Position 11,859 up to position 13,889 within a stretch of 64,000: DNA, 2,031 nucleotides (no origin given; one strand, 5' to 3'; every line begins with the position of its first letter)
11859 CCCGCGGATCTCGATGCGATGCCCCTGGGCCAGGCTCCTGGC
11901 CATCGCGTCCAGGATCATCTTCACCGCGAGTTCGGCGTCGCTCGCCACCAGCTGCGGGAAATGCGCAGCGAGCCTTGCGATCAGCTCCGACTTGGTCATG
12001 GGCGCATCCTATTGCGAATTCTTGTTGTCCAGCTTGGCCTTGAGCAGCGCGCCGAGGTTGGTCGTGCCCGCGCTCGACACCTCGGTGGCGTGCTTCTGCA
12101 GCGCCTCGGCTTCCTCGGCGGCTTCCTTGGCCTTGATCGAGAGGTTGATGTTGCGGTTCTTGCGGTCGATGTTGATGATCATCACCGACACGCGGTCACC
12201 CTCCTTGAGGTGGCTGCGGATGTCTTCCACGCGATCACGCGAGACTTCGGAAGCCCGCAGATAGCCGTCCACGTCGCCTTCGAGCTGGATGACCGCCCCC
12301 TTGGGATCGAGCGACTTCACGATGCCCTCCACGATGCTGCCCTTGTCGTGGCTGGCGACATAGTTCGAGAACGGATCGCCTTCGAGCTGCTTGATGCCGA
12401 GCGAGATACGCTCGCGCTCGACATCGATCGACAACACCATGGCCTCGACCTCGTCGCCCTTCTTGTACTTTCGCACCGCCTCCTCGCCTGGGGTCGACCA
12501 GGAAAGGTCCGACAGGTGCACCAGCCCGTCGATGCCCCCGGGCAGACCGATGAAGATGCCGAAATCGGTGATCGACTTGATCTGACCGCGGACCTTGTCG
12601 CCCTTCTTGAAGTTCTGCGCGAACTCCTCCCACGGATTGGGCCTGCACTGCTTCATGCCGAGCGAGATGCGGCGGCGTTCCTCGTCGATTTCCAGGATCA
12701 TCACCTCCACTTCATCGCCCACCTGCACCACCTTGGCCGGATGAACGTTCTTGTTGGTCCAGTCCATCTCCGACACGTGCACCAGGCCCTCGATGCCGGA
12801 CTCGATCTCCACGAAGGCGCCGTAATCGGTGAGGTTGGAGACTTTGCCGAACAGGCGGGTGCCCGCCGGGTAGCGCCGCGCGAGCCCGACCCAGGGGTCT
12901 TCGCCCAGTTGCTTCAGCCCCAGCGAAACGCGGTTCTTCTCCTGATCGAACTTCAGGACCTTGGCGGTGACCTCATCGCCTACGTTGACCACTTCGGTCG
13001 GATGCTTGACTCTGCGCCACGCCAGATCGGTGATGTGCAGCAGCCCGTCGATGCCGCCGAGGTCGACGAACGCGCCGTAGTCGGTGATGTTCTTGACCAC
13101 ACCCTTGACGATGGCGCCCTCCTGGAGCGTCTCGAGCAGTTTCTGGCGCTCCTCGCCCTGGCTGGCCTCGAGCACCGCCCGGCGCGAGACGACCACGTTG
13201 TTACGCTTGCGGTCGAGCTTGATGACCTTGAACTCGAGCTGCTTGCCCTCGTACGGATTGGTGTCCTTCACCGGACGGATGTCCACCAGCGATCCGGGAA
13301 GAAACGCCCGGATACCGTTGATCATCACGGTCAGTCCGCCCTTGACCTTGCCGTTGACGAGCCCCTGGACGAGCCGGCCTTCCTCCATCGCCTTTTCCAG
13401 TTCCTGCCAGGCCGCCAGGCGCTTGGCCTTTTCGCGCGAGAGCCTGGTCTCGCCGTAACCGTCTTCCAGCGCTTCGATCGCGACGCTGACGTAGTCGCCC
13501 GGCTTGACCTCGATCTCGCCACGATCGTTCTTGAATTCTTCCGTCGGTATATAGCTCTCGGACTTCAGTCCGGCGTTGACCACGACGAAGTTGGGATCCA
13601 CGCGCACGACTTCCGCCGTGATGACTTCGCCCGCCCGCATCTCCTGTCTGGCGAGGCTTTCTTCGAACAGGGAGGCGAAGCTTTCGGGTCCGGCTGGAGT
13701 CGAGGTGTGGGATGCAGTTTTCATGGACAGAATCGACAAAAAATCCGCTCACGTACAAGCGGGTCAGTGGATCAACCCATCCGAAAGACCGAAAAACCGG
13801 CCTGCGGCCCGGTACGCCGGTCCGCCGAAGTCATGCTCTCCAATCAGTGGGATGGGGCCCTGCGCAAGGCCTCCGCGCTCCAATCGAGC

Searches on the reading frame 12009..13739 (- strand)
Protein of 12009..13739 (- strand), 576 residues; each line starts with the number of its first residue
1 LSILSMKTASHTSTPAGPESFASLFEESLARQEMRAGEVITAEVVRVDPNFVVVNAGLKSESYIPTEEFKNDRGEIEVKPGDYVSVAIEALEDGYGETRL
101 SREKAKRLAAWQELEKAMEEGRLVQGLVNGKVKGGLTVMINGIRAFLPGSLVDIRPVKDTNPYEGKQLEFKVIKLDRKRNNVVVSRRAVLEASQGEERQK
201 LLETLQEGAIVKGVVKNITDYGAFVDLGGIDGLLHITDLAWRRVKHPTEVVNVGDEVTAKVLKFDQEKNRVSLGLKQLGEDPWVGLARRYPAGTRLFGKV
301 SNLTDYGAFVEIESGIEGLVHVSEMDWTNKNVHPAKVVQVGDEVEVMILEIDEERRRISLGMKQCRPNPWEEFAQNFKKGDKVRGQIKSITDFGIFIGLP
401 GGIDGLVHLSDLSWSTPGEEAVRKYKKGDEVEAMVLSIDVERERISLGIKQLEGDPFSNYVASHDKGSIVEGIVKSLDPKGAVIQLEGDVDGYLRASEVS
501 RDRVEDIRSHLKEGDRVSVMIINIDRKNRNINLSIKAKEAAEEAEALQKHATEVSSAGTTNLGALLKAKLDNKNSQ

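Call 22: search_protein_families(library=pfam, proteins=[window:12009-13739:-], max_evalue=0.00001)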
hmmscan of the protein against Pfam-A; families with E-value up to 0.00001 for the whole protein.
window:12009-13739:- (576 aa): 3 families
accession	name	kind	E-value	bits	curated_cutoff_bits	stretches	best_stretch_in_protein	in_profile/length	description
PF00575.29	S1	-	1.8e-102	336.2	22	6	205-276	2-74/74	S1 RNA binding domain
PF23459.1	S1_RRP5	-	1.3e-33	115.9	27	2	466-534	3-71/72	RRP5 S1 domain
PF21710.3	Spt6_S1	-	3.2e-20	72.7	27.5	0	300-358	24-82/91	Spt6, S1/OB domain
